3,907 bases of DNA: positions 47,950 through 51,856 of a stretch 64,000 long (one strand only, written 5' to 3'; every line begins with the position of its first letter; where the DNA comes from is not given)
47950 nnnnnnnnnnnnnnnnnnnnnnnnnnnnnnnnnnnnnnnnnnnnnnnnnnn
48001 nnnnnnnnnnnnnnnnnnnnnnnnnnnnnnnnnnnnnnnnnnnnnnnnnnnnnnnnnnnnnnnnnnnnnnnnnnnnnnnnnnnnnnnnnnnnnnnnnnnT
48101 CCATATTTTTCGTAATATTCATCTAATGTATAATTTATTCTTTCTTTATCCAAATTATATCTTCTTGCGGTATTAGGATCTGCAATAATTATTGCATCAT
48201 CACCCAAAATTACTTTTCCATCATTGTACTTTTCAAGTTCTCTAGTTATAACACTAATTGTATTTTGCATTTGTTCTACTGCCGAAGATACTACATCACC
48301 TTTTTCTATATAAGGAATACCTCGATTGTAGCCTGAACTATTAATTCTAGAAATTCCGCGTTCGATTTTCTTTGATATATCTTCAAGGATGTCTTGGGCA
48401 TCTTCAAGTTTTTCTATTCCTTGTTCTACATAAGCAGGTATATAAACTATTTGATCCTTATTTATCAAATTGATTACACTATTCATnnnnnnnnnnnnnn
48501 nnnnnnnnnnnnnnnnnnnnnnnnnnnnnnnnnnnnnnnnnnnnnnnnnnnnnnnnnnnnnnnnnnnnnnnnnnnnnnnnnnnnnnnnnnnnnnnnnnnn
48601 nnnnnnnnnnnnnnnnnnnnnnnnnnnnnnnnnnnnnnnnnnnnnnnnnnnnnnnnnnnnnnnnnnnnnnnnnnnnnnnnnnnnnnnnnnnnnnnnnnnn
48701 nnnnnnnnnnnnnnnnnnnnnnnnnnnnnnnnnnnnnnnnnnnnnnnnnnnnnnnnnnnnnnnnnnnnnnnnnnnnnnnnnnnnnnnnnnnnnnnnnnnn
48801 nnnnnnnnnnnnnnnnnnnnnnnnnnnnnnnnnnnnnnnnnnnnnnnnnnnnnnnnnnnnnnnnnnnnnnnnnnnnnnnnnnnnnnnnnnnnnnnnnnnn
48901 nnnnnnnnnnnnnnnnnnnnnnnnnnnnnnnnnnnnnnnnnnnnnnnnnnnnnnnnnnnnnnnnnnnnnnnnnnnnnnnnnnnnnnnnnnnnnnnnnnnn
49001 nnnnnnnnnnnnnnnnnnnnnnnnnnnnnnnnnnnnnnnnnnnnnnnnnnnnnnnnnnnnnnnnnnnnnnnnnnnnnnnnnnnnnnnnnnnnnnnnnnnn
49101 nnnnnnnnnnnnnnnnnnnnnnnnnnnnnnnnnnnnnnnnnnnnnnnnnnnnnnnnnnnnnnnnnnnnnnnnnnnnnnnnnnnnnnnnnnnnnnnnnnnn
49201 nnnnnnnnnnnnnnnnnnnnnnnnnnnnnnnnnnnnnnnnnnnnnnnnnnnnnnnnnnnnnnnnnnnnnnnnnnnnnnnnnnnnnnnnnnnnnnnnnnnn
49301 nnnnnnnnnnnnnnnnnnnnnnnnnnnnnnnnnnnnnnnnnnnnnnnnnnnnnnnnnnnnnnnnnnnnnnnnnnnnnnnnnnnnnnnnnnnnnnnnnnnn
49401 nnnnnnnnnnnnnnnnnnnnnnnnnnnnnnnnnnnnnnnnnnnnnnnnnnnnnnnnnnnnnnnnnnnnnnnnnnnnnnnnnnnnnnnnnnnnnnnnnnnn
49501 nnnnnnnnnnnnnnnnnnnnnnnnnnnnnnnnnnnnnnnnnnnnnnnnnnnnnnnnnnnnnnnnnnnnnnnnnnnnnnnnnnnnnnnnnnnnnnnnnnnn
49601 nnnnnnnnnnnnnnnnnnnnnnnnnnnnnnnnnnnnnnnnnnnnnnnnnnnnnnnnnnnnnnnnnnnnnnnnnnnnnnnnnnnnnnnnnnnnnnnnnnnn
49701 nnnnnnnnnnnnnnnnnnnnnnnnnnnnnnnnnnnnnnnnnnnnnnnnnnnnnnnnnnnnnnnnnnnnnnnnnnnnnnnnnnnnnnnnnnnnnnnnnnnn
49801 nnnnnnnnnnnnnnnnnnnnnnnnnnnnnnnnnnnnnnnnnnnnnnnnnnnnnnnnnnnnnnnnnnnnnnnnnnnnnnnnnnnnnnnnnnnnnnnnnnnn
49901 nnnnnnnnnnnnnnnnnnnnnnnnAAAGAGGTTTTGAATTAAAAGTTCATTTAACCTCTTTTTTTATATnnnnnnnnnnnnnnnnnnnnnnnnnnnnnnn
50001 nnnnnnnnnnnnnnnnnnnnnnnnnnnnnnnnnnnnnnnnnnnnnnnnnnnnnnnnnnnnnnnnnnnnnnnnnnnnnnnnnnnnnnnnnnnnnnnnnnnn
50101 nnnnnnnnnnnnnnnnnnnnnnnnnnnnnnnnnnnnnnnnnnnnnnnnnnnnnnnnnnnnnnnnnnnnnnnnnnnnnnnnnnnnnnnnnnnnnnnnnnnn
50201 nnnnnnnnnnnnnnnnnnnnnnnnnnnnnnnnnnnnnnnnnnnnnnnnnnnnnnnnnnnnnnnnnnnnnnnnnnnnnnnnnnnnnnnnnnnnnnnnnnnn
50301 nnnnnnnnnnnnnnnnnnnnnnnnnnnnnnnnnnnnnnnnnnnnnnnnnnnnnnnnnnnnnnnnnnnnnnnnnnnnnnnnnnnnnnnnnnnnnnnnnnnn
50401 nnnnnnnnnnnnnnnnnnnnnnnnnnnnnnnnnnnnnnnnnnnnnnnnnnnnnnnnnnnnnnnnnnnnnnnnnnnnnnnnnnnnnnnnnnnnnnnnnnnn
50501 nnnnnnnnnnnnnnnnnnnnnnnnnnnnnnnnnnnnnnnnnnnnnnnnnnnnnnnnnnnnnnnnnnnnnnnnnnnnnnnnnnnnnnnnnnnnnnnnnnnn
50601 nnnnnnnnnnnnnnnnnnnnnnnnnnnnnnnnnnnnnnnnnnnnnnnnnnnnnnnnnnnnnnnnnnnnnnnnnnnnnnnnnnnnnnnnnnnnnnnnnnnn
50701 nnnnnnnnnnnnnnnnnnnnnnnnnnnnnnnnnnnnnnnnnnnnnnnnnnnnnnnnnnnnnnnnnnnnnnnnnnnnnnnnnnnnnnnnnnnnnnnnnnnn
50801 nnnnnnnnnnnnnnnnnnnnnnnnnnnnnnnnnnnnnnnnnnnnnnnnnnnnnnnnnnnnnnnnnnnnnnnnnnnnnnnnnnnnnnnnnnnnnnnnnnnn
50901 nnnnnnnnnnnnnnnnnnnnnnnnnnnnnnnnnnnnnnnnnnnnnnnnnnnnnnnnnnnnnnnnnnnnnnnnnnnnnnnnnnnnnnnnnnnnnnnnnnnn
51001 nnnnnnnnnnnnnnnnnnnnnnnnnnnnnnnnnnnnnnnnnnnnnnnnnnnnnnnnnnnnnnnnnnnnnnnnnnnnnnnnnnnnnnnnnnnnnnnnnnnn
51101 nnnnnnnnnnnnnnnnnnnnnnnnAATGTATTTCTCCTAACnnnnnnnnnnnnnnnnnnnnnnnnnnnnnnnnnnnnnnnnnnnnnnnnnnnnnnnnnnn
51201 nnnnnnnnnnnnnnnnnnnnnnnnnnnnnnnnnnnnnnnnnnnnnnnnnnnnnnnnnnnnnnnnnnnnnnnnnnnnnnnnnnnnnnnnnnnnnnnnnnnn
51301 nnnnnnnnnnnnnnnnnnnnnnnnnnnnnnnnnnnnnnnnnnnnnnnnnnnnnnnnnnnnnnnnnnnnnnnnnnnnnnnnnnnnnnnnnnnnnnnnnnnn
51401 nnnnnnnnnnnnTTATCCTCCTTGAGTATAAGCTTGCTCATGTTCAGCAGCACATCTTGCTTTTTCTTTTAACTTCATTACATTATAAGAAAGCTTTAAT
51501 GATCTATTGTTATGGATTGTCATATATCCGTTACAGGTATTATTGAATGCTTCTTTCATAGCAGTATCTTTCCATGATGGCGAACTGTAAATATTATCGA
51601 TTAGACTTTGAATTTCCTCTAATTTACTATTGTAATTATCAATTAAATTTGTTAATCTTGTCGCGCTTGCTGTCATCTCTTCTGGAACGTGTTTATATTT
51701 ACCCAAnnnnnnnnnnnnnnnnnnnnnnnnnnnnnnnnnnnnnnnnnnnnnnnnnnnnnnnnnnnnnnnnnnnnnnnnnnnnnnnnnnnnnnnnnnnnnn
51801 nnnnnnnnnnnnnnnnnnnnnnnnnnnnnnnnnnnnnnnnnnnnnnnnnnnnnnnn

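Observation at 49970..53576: Six-gene WXG100-type cluster with two peptidoglycan-hydrolase fusions and no secretion machinery nearby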

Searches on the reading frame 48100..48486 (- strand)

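Call 93: search_protein_families(library=pfam, max_evalue=10, proteins=[window:48100-48486:-])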
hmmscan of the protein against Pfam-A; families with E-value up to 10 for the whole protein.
window:48100-48486:- (129 aa): 5 families
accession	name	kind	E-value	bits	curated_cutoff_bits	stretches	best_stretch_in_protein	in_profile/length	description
PF15605.11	Ntox28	-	0.028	15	25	1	24-62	57-95/113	Bacterial toxin 28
PF17770.6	RNase_J_C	-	0.058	14.8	23.8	1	9-51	23-65/102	Ribonuclease J C-terminal domain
PF02570.20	CbiC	-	0.065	13.3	22.5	1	11-93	41-124/196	Precorrin-8X methylmutase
PF02609.21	Exonuc_VII_S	-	0.086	13.3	24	1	19-42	28-51/52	Exonuclease VII small subunit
PF22888.1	FIMAH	-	0.15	13.1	24.8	1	59-93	11-45/81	FIMAH domain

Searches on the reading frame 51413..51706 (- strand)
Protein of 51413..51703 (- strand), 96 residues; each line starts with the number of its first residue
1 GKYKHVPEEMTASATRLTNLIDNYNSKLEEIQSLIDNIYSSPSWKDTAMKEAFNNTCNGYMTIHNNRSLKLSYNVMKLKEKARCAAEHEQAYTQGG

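Call 4: search_protein_families(library=pfam, max_evalue=1, proteins=[window:51413-51703:-])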
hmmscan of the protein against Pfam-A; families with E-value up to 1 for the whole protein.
window:51413-51703:- (96 aa): 3 families
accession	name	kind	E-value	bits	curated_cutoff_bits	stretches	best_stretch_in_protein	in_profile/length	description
PF06013.18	WXG100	-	0.0055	17.4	27.3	1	4-58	3-54/86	Proteins of 100 residues with WXG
PF03999.17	MAP65_ASE1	-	0.029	13.6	26.9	1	7-78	142-210/477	Microtubule associated protein (MAP65/ASE1 family)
PF10280.14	Med11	-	0.091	13.6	26.9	1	28-89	18-82/120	Mediator complex protein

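Call 5: search_protein_families(library=ncbifam, max_evalue=1, proteins=[window:51413-51703:-])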
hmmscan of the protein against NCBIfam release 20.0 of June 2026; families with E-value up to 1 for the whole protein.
window:51413-51703:- (96 aa): 2 families
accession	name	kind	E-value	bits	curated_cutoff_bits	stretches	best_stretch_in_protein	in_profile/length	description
TIGR03930.1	WXG100_ESAT6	subfamily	0.001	19.2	44.85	1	3-93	2-89/90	WXG100 family type VII secretion target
NF004147.0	PRK05621.2-1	equivalog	0.041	13.7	382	1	21-90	43-112/293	F0F1 ATP synthase subunit gamma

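Call 53: search_solved_structures(query=A4, max_evalue=1)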
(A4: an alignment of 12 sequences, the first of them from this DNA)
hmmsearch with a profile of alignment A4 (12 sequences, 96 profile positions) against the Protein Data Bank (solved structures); distinct sequences matched with E-value up to 1: 20.
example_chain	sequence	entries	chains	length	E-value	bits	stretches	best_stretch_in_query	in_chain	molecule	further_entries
5zhy_A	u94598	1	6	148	0.017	18.9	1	2-42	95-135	Spike glycoprotein, Spike glycoprotein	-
3s3y_A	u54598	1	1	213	0.032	18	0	23-58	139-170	TANDEM CYANOVIRIN-N DIMER CVN2L0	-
3s3z_A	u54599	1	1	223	0.033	17.9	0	23-58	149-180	Tandem Cyanovirin-N Dimer CVN2L10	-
6jfv_B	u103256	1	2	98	0.058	17.2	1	4-56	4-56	Keratin, type II cytoskeletal 5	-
5yl9_B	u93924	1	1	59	0.071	16.9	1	2-41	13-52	Spike glycoprotein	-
6x94_A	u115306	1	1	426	0.094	16.5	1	9-41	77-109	Serine--tRNA ligase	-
3tnu_B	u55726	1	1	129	0.095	16.5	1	4-53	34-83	Keratin, type II cytoskeletal 5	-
8wde_A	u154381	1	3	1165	0.15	15.9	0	3-42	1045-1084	Spike glycoprotein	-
6u7h_A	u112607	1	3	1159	0.15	15.8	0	3-42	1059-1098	spike glycoprotein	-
7cyc_A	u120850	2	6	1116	0.18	15.6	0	3-42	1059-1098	Spike glycoprotein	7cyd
1u4q_A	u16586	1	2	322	0.31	14.8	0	16-57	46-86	Spectrin alpha chain, brain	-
4zry_B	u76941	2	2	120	0.31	14.8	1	5-82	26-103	Keratin, type II cytoskeletal 1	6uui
8gl3_A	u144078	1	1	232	0.33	14.7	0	8-69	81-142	pRLB-519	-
5j10_A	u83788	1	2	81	0.34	14.7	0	16-76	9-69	peptide design 2L4HC2_24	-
1t06_A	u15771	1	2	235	0.7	13.7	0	26-75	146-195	hypothetical protein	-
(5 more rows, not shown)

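Call 81: search_protein_families(library=pfam, alignment_id=A4, max_evalue=0.1)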
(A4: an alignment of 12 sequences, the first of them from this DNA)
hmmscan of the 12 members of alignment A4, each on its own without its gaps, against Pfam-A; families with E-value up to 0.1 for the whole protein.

A. member 1, seq(97 aa): 3 families
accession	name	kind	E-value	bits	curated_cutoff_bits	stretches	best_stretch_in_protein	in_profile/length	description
PF06013.18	WXG100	-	0.0057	17.3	27.3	1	5-59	3-54/86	Proteins of 100 residues with WXG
PF03999.17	MAP65_ASE1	-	0.031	13.5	26.9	1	8-79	142-210/477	Microtubule associated protein (MAP65/ASE1 family)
PF10280.14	Med11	-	0.093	13.6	26.9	0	29-90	18-82/120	Mediator complex protein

B. families by the number of members that match (of 12 scanned): 28 families (the first 25 are shown)
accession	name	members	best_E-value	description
PF06013.18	WXG100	7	0.00066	Proteins of 100 residues with WXG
PF08336.16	P4Ha_N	2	0.01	Prolyl 4-Hydroxylase alpha-subunit, N-terminal region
PF08702.15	Fib_alpha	2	0.015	Fibrinogen alpha/beta chain family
PF06401.16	Alpha-2-MRAP_C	2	0.046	Alpha-2-macroglobulin RAP, C-terminal domain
PF20935.2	DUF6847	2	0.072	Family of unknown function (DUF6847)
PF10280.14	Med11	2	0.087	Mediator complex protein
PF03961.19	FapA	1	0.0026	Flagellar Assembly Protein A beta solenoid domain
PF16888.10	YwqH-like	1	0.013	YwqH-like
PF05761.20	5_nucleotid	1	0.018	5' nucleotidase family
PF22313.1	DIP0205-like_N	1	0.019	DIP0205-like, N-terminal domain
PF13333.12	rve_2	1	0.021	Integrase core domain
PF08700.17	VPS51_Exo84_N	1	0.028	Vps51/EXO84/COG1 N-terminal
PF03999.17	MAP65_ASE1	1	0.031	Microtubule associated protein (MAP65/ASE1 family)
PF07195.17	FliD_C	1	0.031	Flagellar hook-associated protein 2 C-terminus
PF18293.6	Caprin-1_dimer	1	0.033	Caprin-1 dimerization domain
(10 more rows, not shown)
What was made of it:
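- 51413..51706 (-): Gene D, 97 aa (TTG start): the most divergent hairpin protein, with a W-K-D turn. Pfam WXG100 E 0.0057, and 7 of 12 orthologues hit WXG100, best E 6.6e-4 (call 81).
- On WXG100 (PF06013 / TIGR03930): WXG100 is nevertheless the top family for all four, and for 7 of 12 D orthologues (call 81).
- Small proteins: WXG100 is the best Pfam and NCBIfam hit for all four (calls 4, 5, 81).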
